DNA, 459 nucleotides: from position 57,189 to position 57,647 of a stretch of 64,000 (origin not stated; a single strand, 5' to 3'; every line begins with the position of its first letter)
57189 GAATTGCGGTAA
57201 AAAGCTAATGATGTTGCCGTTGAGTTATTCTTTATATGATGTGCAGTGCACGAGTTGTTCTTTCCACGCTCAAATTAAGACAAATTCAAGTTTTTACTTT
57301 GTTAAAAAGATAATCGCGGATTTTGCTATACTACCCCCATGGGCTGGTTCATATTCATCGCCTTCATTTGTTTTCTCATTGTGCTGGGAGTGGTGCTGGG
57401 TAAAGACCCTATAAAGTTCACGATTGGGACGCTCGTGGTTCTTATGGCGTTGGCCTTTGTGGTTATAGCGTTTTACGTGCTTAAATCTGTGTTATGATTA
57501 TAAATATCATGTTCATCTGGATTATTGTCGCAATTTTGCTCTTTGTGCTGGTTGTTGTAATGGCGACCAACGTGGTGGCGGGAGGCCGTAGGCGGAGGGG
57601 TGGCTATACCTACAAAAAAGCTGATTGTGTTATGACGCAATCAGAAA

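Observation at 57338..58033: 52-aa double-TM peptide translationally coupled to a TM-anchored DUF2726 protein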

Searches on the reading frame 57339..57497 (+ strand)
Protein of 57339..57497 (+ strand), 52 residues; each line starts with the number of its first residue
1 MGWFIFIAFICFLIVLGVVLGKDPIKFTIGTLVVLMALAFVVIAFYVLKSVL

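Call 3: search_protein_families(library=pfam, proteins=[window:57339-57497:+], max_evalue=0.1)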
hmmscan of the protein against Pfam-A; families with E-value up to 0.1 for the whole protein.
window:57339-57497:+ (52 aa): 0 families

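Call 11: find_homologous_proteins(query=window:57339-57494:+, max_evalue=10)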
Query window:57339-57494:+ (52 aa): 1 proteins with E <= 10 among 1 candidates.
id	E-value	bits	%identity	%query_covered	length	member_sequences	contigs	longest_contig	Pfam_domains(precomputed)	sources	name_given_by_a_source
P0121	4.9e-22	94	100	100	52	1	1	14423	-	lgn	-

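Call 13: search_protein_families(library=padloc, proteins=[window:57339-57497:+], max_evalue=0.1)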
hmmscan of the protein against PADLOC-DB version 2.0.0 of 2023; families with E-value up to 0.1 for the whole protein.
window:57339-57497:+ (52 aa): 0 families

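Call 29: search_protein_representatives(protein=window:57339-57494:+)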
Query: 52 residues. Proteins with E-value up to 0.001 (for the whole library): 2; up to 1e-10: 1; up to 1e-30: 0. The best 2 are listed.
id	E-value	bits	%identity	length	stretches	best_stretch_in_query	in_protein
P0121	1.5e-22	93.9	100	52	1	1-52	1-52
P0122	3.7e-05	39.9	60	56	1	1-42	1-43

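Call 33: find_encoding_contigs(protein=P0122, flank=8000, max_places=8)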
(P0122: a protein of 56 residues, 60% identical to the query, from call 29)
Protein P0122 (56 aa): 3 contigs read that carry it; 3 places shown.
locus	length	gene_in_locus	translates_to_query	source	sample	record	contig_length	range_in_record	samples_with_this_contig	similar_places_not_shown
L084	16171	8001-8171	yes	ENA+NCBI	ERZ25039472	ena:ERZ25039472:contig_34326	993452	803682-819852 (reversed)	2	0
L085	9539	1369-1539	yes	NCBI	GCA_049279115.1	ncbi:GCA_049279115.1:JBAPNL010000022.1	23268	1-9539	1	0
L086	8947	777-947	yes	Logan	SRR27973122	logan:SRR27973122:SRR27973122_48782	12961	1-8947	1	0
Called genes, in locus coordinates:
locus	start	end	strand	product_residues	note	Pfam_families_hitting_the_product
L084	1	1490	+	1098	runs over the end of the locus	PF13091:PLDc_2 (weak), PF04851:ResIII (faint), PF00176:SNF2-rel_dom, PF00271:Helicase_C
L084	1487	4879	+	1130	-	PF02384:N6_Mtase (faint), PF07669:Eco57I, PF12950:TaqI_C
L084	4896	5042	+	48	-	-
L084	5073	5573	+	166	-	PF10881:DUF2726, PF18741:MTES_1575 (weak)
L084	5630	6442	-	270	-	PF13276:HTH_21 (weak), PF00665:rve, PF13683:rve_3, PF13333:rve_2 (weak)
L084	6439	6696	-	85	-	PF01527:HTH_Tnp_1, PF13384:HTH_23 (weak), PF13518:HTH_28 (weak), PF13551:HTH_29 (weak)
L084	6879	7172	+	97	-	PF01420:Methylase_S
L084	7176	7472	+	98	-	-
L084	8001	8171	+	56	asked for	-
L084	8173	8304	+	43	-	-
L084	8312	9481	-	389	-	PF05876:GpA_ATPase (weak)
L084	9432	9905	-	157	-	-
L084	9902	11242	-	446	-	PF02195:ParB_N, PF01555:N6_N4_Mtase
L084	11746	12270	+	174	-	-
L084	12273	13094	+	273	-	-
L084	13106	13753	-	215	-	-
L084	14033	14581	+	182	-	PF13671:AAA_33, PF01202:SKI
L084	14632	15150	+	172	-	PF13238:AAA_18 (weak)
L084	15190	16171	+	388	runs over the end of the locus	-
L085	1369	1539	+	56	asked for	-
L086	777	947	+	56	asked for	-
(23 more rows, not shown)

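Call 40: search_protein_families(library=ncbifam, proteins=[window:57339-57497:+], max_evalue=0.1)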
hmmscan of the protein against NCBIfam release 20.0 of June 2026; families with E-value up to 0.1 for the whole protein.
window:57339-57497:+ (52 aa): 0 families

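Call 44: find_related_loci(query=A2, collection=metagenome_contigs, flank=5000)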
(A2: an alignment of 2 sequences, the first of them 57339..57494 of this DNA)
Query A2 (52 aa) in metagenome_contigs; peptide patterns used: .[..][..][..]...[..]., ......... (x = any residue, [..] = any of these).
406 stretches matched a pattern; 9 encode a relative of the query (tblastn E <= 1e-3); 9 distinct loci.
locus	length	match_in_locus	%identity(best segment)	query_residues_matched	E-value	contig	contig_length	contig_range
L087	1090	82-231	50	1-50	2e-12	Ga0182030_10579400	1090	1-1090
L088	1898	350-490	45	1-47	2e-9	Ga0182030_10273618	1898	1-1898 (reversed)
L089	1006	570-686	49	3-41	1e-8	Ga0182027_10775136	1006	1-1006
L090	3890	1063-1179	49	3-41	2e-8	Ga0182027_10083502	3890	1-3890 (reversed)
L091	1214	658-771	50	3-40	4e-8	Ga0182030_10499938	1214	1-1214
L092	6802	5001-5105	54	7-41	5e-8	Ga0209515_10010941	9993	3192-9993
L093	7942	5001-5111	49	7-41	2e-7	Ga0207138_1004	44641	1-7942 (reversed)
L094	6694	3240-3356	44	3-41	3e-7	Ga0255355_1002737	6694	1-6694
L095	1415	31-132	44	7-40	2e-6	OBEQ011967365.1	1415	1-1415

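Call 45: find_homologous_proteins(query=A2, max_evalue=10)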
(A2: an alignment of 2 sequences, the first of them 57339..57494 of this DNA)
Query A2 (2 sequences) (52 aa, profile of the alignment): 8 proteins with E <= 10 among 714 candidates.
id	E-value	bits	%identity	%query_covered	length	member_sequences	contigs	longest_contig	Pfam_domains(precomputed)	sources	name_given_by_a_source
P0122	3.6e-26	109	61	77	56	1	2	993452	-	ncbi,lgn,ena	ncbi:MAG: hypothetical protein WAN50_01265 [Minisyncoccia bacterium]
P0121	3.4e-24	103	100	100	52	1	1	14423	-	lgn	-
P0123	4.9e-22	96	54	77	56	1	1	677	-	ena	-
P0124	1.5e-18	85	54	77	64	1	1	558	-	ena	-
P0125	4.4e-18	83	58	77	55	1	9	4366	-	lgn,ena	-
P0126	3.4e-17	80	55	77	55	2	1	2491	-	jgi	jgi:hypothetical protein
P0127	1.2e-14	72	54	79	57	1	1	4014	-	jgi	-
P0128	4.8e-13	67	44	92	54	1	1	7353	-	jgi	jgi:hypothetical protein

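Call 50: search_protein_families(library=pfam, proteins=[L092:2684-4975:+, L093:2260-4437:+, L094:649-2925:+, L091:34-630:+, L090:1258-2688:+, L092:5156-5485:+, L088:662-1897:+, L087:392-1051:+, L093:5368-5835:+, L095:268-969:+], max_evalue=0.01)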
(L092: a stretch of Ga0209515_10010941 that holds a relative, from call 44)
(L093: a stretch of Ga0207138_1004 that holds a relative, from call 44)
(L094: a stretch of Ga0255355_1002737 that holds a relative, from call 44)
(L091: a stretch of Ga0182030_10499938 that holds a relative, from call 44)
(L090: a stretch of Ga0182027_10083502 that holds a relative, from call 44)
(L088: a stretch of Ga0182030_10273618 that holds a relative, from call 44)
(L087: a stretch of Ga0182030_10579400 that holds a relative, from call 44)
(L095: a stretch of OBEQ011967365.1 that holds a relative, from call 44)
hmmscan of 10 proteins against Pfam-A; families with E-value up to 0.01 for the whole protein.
L092:2684-4975:+ (763 aa): 5 families
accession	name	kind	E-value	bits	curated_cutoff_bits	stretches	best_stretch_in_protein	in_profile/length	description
PF04851.21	ResIII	-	6.9e-22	78.5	22.5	1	22-202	2-162/164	Type III restriction enzyme, res subunit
PF00270.35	DEAD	-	5.5e-08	33.2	26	1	28-203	4-161/167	DEAD/DEAH box helicase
PF13191.12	AAA_16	-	3.1e-05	25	32.6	1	56-189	32-154/167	AAA ATPase domain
PF18766.7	SWI2_SNF2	-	0.0017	18.5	26.7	1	27-202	1-155/221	SWI2/SNF2 ATPase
PF01637.24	ATPase_2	-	0.0061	16.8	33.2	0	55-174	27-119/225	ATPase domain predominantly from Archaea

L093:2260-4437:+ (725 aa): 8 families
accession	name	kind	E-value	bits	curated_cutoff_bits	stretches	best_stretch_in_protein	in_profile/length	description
PF04851.21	ResIII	-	1.9e-25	90.1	22.5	1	3-185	2-163/164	Type III restriction enzyme, res subunit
PF00270.35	DEAD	-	7.7e-10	39.2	26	1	28-189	13-164/167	DEAD/DEAH box helicase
PF01637.24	ATPase_2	-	4.1e-08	33.8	33.2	1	19-170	10-133/225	ATPase domain predominantly from Archaea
PF18766.7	SWI2_SNF2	-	4.5e-07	30.2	26.7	1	9-187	2-158/221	SWI2/SNF2 ATPase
PF00004.35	AAA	-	0.00013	22.9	21.2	1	33-164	2-74/131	ATPase family associated with various cellular activities (AAA)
PF20720.3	nSTAND3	-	0.00022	21.4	27.2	1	25-99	13-74/155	Novel STAND NTPase 3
PF00271.37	Helicase_C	-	0.00064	20.4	23.5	1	296-356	51-109/110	Helicase conserved C-terminal domain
PF24883.2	NPHP3_N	-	0.0013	19.4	24.8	1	19-65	11-57/164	Nephrocystin 3, N-terminal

L094:649-2925:+ (758 aa): 3 families
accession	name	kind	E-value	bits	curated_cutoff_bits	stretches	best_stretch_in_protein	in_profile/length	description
PF04851.21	ResIII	-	8.1e-16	58.8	22.5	1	1-238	2-163/164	Type III restriction enzyme, res subunit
PF00270.35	DEAD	-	0.00074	19.7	26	0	50-140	18-109/167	DEAD/DEAH box helicase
PF00271.37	Helicase_C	-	0.00083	20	23.5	0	316-398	25-109/110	Helicase conserved C-terminal domain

L091:34-630:+ (198 aa): 0 families

L090:1258-2688:+ (476 aa): 0 families

L092:5156-5485:+ (109 aa): 0 families

L088:662-1897:+ (412 aa): 1 family
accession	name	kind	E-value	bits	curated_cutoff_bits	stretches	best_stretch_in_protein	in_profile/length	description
PF11074.14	DUF2779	-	2.4e-31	109.1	23.3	1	304-412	1-109/126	Domain of unknown function(DUF2779)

L087:392-1051:+ (219 aa): 1 family
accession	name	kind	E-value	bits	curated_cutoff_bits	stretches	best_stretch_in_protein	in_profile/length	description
PF18735.6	HEPN_RiboL-PSP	-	0.00023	21.6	28.4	1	30-186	20-163/191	RiboL-PSP-HEPN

L093:5368-5835:+ (155 aa): 1 family
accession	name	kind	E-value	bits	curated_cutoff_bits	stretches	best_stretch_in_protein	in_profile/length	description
PF24716.1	WapI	-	2.3e-07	31.5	27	1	31-145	26-136/138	Immunity protein WapI-like family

L095:268-969:+ (233 aa): 3 families
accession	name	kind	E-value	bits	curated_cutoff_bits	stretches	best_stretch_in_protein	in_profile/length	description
PF06414.18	Zeta_toxin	-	5.5e-43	147.2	22.3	1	31-187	10-177/199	Zeta toxin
PF13671.12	AAA_33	-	1.9e-10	41.7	27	1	41-163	3-125/143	AAA domain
PF13238.12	AAA_18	-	0.0011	19.9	29.4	1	42-119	3-83/128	AAA domain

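Call 53: find_encoding_contigs(protein=P0128, flank=6000, max_places=4)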
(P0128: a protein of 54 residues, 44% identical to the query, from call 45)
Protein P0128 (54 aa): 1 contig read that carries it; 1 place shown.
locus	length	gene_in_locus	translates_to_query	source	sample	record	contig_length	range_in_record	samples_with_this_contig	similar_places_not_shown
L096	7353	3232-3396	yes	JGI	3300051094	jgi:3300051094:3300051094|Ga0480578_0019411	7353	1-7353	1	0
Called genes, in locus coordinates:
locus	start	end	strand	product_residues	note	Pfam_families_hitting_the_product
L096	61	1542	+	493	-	PF02384:N6_Mtase, PF01170:UPF0020 (weak), PF07669:Eco57I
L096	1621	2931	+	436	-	-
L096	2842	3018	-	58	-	-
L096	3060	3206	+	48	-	-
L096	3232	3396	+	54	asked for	-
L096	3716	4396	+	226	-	PF13328:HD_4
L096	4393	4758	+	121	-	-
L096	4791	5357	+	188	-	PF00717:Peptidase_S24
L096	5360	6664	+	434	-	PF00817:IMS, PF11799:IMS_C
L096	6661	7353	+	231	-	?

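Call 54: find_encoding_contigs(protein=P0125, flank=5000, max_places=8)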
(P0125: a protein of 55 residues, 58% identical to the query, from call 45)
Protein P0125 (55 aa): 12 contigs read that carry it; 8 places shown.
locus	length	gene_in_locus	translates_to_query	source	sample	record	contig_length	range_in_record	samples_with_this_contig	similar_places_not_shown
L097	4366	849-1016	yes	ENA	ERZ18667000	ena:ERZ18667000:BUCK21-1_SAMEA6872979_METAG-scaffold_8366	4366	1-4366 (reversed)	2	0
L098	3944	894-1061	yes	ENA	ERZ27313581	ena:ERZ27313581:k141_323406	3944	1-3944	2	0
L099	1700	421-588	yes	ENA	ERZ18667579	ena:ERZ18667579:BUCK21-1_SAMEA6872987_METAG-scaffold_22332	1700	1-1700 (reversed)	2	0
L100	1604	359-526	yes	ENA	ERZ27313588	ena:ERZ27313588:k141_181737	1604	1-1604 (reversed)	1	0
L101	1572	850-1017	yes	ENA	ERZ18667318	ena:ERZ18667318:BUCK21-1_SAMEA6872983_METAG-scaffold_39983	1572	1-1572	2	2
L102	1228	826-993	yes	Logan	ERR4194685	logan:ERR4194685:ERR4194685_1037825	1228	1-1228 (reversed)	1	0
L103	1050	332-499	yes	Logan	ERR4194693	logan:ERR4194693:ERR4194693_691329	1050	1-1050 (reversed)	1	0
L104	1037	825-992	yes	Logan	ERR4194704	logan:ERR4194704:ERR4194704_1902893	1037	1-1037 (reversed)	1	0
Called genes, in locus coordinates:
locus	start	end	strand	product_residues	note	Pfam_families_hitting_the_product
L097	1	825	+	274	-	?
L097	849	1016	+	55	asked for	-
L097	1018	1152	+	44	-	-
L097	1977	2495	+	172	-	-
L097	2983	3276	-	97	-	-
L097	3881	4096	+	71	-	-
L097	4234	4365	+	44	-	?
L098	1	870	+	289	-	?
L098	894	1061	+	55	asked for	-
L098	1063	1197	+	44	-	-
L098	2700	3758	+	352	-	PF00989:PAS, PF08448:PAS_4 (faint), PF13426:PAS_9 (weak), PF07568:HisKA_2, PF13581:HATPase_c_2 (weak), PF02518:HATPase_c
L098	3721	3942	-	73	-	?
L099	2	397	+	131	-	?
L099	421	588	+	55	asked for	-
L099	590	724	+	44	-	-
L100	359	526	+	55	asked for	-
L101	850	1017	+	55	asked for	-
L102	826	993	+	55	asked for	-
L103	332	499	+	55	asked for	-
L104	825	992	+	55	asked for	-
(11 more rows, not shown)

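Call 59: find_related_loci(query=A3, collection=viral_contigs, flank=5000)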
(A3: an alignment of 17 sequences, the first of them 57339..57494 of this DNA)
Query A3 (52 aa) in viral_contigs; peptide patterns used: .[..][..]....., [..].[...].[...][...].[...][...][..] (x = any residue, [..] = any of these).
229 stretches matched a pattern, but none encodes a relative of the query by tblastn (E <= 1e-3).

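Call 60: find_encoding_contigs(protein=P0127, flank=5000, max_places=3)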
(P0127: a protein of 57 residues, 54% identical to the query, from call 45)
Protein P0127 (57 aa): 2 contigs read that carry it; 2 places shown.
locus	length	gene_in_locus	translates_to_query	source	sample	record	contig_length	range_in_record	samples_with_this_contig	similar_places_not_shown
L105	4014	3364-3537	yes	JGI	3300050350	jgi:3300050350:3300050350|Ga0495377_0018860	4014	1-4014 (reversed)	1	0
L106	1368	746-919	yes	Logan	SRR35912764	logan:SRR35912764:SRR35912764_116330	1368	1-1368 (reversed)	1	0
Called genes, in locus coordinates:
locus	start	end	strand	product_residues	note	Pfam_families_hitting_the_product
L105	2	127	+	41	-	?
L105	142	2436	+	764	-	PF13166:AAA_13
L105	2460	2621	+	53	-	-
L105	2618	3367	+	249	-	PF12705:PDDEXK_1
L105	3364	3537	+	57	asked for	-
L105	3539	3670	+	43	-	-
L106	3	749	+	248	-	?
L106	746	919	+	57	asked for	-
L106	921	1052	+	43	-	-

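Call 61: find_encoding_contigs(protein=P0126, flank=5000, max_places=3)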
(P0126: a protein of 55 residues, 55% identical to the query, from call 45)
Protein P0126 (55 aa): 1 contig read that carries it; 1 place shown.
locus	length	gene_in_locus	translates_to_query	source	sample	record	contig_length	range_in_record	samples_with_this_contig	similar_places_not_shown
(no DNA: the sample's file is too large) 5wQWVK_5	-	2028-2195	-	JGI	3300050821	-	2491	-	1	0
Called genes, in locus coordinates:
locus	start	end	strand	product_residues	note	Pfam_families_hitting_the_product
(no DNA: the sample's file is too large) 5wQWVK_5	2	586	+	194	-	?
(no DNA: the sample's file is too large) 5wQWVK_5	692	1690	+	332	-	PF13814:Replic_Relax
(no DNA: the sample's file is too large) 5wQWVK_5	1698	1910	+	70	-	-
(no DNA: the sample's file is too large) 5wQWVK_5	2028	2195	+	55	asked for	-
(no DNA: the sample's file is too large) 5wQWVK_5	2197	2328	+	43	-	-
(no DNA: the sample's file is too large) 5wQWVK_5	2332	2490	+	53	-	?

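Call 62: search_protein_families(library=phrogs, proteins=[window:57339-57497:+, L097:1018-1152:+, L094:3425-3586:+], max_evalue=0.05)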
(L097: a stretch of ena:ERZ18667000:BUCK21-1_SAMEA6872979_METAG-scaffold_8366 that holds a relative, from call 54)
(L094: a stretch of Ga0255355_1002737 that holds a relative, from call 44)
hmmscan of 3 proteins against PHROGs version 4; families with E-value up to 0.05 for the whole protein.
window:57339-57497:+ (52 aa): 0 families

L097:1018-1152:+ (44 aa): 0 families

L094:3425-3586:+ (53 aa): 0 families
